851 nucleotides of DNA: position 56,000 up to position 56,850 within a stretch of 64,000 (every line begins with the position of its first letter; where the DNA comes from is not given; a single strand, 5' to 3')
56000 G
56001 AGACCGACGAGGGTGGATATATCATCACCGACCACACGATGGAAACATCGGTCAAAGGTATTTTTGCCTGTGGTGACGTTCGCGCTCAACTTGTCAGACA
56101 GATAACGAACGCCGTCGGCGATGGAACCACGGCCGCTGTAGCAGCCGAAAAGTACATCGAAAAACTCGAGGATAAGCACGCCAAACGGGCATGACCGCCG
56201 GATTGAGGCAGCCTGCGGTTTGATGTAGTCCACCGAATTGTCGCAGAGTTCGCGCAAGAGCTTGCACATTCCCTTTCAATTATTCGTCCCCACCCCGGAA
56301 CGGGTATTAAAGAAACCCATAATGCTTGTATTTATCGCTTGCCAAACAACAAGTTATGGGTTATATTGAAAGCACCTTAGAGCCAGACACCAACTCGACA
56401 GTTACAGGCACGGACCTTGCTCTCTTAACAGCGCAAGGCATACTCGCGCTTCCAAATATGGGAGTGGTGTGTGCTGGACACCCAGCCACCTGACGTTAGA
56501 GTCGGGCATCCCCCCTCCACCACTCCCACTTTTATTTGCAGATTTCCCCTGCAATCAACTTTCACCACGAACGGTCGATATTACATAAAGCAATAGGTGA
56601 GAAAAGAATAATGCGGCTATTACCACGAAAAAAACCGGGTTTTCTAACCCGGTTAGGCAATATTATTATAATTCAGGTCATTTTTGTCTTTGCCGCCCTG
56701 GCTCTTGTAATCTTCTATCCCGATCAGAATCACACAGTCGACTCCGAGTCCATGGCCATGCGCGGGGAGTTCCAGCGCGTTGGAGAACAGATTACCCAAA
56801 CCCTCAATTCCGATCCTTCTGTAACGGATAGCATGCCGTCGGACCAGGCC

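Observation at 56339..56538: Orphan promoter-to-terminator unit encoding a structured ~165-nt RNA with terminator/antiterminator logic upstream of two sensor kinases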

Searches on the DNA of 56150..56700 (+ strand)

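Call 4: search_rna_families(source=window, start=56150, end=56700, threshold=evalue, max_evalue=10, show_alignments=3)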
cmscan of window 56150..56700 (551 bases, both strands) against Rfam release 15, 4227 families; matches with E-value up to 10: 4.
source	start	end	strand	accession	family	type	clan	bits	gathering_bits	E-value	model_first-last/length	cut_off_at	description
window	56458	56528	+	RF03499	mir-702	Gene; miRNA;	-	18.7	70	2.1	1-103/103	no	mir-702 microRNA precursor family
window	56627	56685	+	RF01394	isrK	Gene; sRNA;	-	15.1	50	0.84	1-77/77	no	isrK Hfq binding RNA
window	56621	56700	-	RF00558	L20_leader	Cis-reg; leader;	-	14.5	58.7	4.5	50-127/127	5'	Ribosomal protein L20 leader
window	56628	56700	-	RF00370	sroD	Gene; sRNA;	-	14.4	50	4.6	11-86/86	5'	sroD RNA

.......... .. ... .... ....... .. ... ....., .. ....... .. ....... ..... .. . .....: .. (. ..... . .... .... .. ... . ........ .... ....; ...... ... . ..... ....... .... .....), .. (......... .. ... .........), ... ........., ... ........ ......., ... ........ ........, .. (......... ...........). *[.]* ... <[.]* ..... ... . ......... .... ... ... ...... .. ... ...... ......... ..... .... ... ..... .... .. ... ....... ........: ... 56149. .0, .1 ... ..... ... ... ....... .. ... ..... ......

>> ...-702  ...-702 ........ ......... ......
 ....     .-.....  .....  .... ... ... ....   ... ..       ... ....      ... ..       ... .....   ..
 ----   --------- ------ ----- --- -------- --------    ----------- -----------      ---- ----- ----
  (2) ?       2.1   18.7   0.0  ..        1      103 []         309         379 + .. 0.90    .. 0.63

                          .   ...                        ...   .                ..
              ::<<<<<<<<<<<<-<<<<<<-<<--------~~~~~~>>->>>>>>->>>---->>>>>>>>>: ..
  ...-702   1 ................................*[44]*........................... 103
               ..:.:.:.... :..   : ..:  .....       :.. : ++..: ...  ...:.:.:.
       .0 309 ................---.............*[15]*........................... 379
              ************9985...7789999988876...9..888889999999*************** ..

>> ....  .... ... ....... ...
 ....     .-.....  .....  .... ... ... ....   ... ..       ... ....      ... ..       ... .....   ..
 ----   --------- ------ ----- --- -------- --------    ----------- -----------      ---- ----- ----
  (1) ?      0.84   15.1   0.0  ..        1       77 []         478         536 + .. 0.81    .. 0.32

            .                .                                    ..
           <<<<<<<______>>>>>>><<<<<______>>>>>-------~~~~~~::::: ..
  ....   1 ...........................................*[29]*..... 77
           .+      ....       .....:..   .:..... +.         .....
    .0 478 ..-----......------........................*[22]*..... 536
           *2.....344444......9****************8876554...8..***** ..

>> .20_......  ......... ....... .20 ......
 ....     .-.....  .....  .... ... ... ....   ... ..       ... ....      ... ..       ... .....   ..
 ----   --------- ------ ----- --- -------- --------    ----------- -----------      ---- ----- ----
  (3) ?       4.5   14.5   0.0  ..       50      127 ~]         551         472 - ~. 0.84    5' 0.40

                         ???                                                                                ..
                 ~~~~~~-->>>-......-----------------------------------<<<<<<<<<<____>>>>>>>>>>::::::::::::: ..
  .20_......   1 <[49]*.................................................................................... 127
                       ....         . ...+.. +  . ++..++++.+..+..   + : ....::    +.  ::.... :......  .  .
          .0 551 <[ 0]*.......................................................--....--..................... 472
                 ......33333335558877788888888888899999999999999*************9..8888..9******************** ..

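Call 43: build_rna_model(alignment_id=A2, structure=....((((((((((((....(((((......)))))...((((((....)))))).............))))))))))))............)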
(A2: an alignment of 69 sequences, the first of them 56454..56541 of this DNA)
Model R1 built from alignment A2 (69 sequences, 92 columns); structure: as given.
model positions 88; base pairs 23; branch points 1; effective number of sequences 1.55; information 0.647 bits per position. Calibrated on 0.2 Mb of random sequence (short: E-values are rough).
structure used (alignment columns):
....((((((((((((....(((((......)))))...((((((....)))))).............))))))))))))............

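Call 44: search_with_rna_model(model_id=R1, source=window, max_evalue=10, show_alignments=2)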
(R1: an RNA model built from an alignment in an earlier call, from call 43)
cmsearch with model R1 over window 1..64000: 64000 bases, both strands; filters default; matches with E-value up to 10: 2.
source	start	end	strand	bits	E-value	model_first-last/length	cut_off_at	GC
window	56454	56541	+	101.9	6.6e-27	1-88/88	no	0.56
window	56446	56533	-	25.4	5e-05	1-88/88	no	0.59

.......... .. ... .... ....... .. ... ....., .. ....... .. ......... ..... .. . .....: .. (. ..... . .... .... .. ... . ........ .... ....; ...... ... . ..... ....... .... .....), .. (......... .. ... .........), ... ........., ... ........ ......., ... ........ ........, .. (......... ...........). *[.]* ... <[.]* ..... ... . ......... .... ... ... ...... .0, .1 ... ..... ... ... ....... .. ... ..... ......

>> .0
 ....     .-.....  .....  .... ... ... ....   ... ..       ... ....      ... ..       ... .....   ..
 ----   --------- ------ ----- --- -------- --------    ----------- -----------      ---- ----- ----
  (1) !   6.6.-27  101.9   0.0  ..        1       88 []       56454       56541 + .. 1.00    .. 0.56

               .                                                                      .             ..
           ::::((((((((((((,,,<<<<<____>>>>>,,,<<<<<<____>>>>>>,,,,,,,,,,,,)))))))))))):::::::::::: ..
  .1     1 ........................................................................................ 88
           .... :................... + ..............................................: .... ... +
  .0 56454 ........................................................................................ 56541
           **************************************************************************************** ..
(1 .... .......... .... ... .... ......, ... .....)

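Call 46: search_with_rna_model(model_id=R1, sources=[window, L002, L003, L004, L005, L006, L007, L008, L009, L010, L011, L012, L014, L015, L016, L018, L019, L020, L021, L022, L023, L024, L025, L026, L027, L028, L029, L030, L031, L032, L033, L034, L035, L038, L039, L040, L044, L045, L046, L048, L049, L051, L053, L054, L055, L056, L057, L058, L060, L062, L065, L066, L068, L069, L070, L071, L072, L076, L078, L079, L080, L083, L084, L085, L087, L089, L094, L095, L097, L100, L102, L103, L105, L110, L113, L115, L124, L127, L133, L138, L142, L146, L147, L150, L152, L153, L155, L157, L158, L161, L162, L165, L090, L093, L107, L134, L135, L141, L159, L077], max_evalue=0.000001, make_alignment=true)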
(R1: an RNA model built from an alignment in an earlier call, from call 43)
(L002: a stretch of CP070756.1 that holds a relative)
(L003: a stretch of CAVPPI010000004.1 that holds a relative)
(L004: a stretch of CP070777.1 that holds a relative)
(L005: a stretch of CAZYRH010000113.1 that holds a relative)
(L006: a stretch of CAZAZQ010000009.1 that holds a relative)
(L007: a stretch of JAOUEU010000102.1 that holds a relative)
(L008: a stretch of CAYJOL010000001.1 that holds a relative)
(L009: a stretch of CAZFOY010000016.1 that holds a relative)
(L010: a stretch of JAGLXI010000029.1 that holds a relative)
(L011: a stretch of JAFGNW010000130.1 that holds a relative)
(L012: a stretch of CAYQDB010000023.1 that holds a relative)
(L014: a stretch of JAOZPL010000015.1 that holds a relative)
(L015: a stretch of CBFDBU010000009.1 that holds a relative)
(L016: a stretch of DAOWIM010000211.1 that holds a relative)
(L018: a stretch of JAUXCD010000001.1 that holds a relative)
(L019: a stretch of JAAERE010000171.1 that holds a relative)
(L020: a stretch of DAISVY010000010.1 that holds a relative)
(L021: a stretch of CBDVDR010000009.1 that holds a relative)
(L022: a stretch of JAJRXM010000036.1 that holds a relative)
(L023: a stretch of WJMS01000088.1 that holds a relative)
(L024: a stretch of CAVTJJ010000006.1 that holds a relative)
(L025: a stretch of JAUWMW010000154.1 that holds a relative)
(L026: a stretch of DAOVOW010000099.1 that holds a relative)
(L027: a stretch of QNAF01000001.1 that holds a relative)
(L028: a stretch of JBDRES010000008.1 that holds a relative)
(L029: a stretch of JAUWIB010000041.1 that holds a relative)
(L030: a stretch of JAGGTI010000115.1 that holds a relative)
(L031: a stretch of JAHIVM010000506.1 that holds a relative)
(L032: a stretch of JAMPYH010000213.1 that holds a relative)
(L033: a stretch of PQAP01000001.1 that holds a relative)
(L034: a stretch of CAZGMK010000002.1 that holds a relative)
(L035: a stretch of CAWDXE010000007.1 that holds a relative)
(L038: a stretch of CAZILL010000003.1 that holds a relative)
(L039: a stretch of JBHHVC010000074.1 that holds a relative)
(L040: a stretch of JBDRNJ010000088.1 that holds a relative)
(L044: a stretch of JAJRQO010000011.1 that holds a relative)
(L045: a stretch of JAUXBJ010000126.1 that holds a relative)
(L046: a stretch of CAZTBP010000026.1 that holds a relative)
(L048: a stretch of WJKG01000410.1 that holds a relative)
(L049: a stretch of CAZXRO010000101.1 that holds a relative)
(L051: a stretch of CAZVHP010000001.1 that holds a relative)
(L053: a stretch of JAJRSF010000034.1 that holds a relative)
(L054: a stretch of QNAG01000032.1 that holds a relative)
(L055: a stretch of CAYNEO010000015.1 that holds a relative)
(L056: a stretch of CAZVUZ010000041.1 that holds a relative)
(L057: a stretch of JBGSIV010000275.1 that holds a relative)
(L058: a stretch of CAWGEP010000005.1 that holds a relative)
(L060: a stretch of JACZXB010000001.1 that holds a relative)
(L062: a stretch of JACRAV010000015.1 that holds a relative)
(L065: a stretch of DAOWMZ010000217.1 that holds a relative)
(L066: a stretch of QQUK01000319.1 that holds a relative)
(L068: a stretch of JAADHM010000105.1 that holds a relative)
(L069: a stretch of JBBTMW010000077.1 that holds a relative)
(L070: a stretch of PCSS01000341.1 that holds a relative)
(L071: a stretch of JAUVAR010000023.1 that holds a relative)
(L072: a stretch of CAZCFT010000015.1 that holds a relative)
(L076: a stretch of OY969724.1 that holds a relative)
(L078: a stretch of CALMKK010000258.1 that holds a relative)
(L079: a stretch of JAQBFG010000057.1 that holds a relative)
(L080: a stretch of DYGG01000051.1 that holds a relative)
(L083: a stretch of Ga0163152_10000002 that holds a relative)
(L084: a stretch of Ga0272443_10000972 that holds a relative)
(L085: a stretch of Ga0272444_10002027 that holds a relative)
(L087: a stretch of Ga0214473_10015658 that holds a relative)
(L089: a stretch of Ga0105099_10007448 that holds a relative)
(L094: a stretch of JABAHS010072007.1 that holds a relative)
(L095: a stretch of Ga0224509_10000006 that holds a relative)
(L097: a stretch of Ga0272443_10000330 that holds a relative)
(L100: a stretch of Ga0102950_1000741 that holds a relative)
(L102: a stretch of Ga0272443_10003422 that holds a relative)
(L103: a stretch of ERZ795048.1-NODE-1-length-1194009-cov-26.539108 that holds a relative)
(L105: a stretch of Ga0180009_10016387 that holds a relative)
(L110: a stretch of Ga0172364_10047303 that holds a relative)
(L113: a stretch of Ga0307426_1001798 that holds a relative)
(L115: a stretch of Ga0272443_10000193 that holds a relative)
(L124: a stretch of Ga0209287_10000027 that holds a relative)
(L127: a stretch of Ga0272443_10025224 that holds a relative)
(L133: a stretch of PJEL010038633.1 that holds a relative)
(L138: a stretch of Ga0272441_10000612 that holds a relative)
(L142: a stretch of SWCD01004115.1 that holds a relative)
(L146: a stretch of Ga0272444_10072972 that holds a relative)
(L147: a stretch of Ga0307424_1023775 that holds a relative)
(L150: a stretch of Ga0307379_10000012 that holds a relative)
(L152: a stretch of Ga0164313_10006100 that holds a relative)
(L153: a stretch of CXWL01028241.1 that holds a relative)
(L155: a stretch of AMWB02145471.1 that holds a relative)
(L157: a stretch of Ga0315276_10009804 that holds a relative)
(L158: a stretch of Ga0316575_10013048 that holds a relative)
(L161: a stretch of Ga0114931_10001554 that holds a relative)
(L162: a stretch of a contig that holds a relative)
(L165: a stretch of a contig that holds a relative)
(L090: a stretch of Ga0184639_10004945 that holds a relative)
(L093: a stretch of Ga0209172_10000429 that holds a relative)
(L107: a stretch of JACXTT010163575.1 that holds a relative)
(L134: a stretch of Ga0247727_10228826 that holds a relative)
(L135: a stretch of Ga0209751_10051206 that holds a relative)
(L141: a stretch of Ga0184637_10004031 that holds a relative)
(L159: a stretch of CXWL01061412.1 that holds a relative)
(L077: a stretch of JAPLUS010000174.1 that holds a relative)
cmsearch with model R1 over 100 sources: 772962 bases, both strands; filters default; matches with E-value up to 0.000001: 99.
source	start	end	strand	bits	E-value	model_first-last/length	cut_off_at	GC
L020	2825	2912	+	108.6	9.7e-28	1-88/88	no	0.53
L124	9453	9540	-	108.1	1.4e-27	1-88/88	no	0.52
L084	3908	3995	-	107.1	2.6e-27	1-88/88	no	0.51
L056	2805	2892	+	107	2.8e-27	1-88/88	no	0.55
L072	2824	2911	+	106.3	4.4e-27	1-88/88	no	0.56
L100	5170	5257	+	106.1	5e-27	1-88/88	no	0.52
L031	460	547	+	106.1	5.1e-27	1-88/88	no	0.57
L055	2835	2922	+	106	5.6e-27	1-88/88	no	0.5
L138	688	775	+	105.9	5.8e-27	1-88/88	no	0.53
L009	2823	2910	+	105.4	8.2e-27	1-88/88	no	0.53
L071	2827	2914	+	105.3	8.7e-27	1-88/88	no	0.52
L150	4297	4384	+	105.2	9e-27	1-88/88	no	0.57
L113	271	358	+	105.2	9.2e-27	1-88/88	no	0.52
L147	2040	2127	-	104.7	1.3e-26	1-88/88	no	0.53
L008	2834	2921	+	104.6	1.4e-26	1-88/88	no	0.55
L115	1415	1502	-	104.5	1.5e-26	1-88/88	no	0.53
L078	2170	2257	+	104.4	1.5e-26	1-88/88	no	0.52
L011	2824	2911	+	104.4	1.6e-26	1-88/88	no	0.52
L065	953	1040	+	104.3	1.6e-26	1-88/88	no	0.52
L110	166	253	-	103.9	2.1e-26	1-88/88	no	0.56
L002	2848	2935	+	103.8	2.3e-26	1-88/88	no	0.55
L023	2718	2805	+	103.5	2.9e-26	1-88/88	no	0.58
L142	8707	8794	-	103.2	3.4e-26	1-88/88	no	0.56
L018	2796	2882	+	103.1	3.6e-26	1-88/88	no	0.51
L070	1049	1136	+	102.9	4.1e-26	1-88/88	no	0.56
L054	2840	2926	+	102.9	4.3e-26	1-88/88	no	0.54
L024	2832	2919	+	102.8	4.5e-26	1-88/88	no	0.57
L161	5304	5391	+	102.5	5.5e-26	1-88/88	no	0.49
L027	2826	2913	+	102.4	5.7e-26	1-88/88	no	0.57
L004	2842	2929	+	102.2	6.9e-26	1-88/88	no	0.56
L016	1738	1825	+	102.1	6.9e-26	1-88/88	no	0.57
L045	2046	2133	+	102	7.5e-26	1-88/88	no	0.6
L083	1225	1312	+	101.7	9.5e-26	1-88/88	no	0.53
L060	2796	2883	+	101.6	9.7e-26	1-88/88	no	0.58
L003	2851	2938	+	101.5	1e-25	1-88/88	no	0.55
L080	2822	2910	+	101.5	1.1e-25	1-88/88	no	0.54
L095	7112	7199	+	101.4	1.1e-25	1-88/88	no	0.59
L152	10269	10357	-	101.4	1.1e-25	1-88/88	no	0.51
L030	2822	2909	+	100.9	1.6e-25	1-88/88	no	0.55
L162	777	864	-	100.8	1.6e-25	1-88/88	no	0.56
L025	2172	2259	+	100.5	2e-25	1-88/88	no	0.61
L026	2814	2901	+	100.5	2e-25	1-88/88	no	0.6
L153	8284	8371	-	100.4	2.2e-25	1-88/88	no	0.57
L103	4957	5044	-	100.3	2.3e-25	1-88/88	no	0.57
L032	52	139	+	100.1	2.6e-25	1-88/88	no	0.59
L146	2572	2659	-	100.1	2.6e-25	1-88/88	no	0.56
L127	3872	3958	-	100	2.8e-25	1-88/88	no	0.52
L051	2792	2879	+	99.7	3.4e-25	1-88/88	no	0.58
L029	1919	2006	+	99.7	3.4e-25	1-88/88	no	0.61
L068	2833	2920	+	99.7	3.4e-25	1-88/88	no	0.5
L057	2811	2898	+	99.7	3.5e-25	1-88/88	no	0.56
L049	2795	2882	+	99.7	3.5e-25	1-88/88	no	0.58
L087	5071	5158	+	99.5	3.9e-25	1-88/88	no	0.56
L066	1799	1886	+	99.1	5e-25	1-88/88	no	0.53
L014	2822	2909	+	98.9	5.9e-25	1-88/88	no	0.59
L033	2806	2893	+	98.8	6.4e-25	1-88/88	no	0.57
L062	1234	1321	+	98.7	6.7e-25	1-88/88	no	0.57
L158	84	171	-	98.5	7.7e-25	1-88/88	no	0.58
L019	2830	2917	+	98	1e-24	1-88/88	no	0.61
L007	2833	2920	+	97.9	1.1e-24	1-88/88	no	0.58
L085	955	1042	+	97.8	1.2e-24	1-88/88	no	0.52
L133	3253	3340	+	97.8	1.2e-24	1-88/88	no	0.56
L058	2804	2891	+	97.6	1.4e-24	1-88/88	no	0.56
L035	2809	2896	+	97.6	1.4e-24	1-88/88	no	0.57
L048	907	994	+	97.2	1.8e-24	1-88/88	no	0.6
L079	2829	2917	+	96.1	3.6e-24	1-88/88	no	0.52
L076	2784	2869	+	95.8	4.6e-24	1-88/88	no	0.52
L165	4535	4622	+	95.1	7.1e-24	1-88/88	no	0.64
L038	2804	2891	+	94.9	7.9e-24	1-88/88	no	0.57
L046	2828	2915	+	94.6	9.6e-24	1-88/88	no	0.57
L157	139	226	+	94.5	1.1e-23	1-88/88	no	0.6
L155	1057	1145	-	94.3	1.2e-23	1-88/88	no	0.64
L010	1346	1433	+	93.8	1.6e-23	1-88/88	no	0.57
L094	2835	2921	-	93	2.8e-23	1-88/88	no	0.52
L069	710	796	+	92.9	3e-23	1-88/88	no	0.6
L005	2361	2450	+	92.3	4.6e-23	1-88/88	no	0.6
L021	2821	2906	+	91.9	6e-23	1-88/88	no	0.52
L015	2824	2911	+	90.5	1.5e-22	1-88/88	no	0.58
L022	2842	2928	+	89.5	2.8e-22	1-88/88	no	0.49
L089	4567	4654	+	89.5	2.9e-22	1-88/88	no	0.56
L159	2097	2184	-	89.2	3.5e-22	1-88/88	no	0.59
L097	5365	5455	+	88.8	4.4e-22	1-88/88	no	0.54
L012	2815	2902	+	88.4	6.1e-22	1-88/88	no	0.6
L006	2820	2909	+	87.9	8.2e-22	1-88/88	no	0.53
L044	2831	2918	+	86.8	1.7e-21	1-88/88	no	0.51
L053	2834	2921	+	86.8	1.7e-21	1-88/88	no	0.5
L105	5755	5845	+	86.6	2e-21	1-88/88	no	0.55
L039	2793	2879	+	85.7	3.4e-21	1-88/88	no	0.57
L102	9712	9802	-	85.1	5.2e-21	1-88/88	no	0.56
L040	2820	2907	+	83.6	1.4e-20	1-88/88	no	0.6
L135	2301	2395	-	76.9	1.2e-18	1-88/88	no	0.58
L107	931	1025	+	76.8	1.2e-18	1-88/88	no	0.55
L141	1527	1621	+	76.2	1.9e-18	1-88/88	no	0.56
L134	1155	1249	+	76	2e-18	1-88/88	no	0.56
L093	987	1081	-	75.2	3.4e-18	1-88/88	no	0.57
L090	2271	2365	+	74.7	4.8e-18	1-88/88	no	0.61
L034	2830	2913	+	67.1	7.3e-16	1-88/88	no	0.65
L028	2827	2910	+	66.8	8.6e-16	1-88/88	no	0.61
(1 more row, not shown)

Alignment A3: 99 matches aligned to the model, 103 columns, each read 5' to 3' on its own strand. Consensus structure (alignment columns), stored with it:
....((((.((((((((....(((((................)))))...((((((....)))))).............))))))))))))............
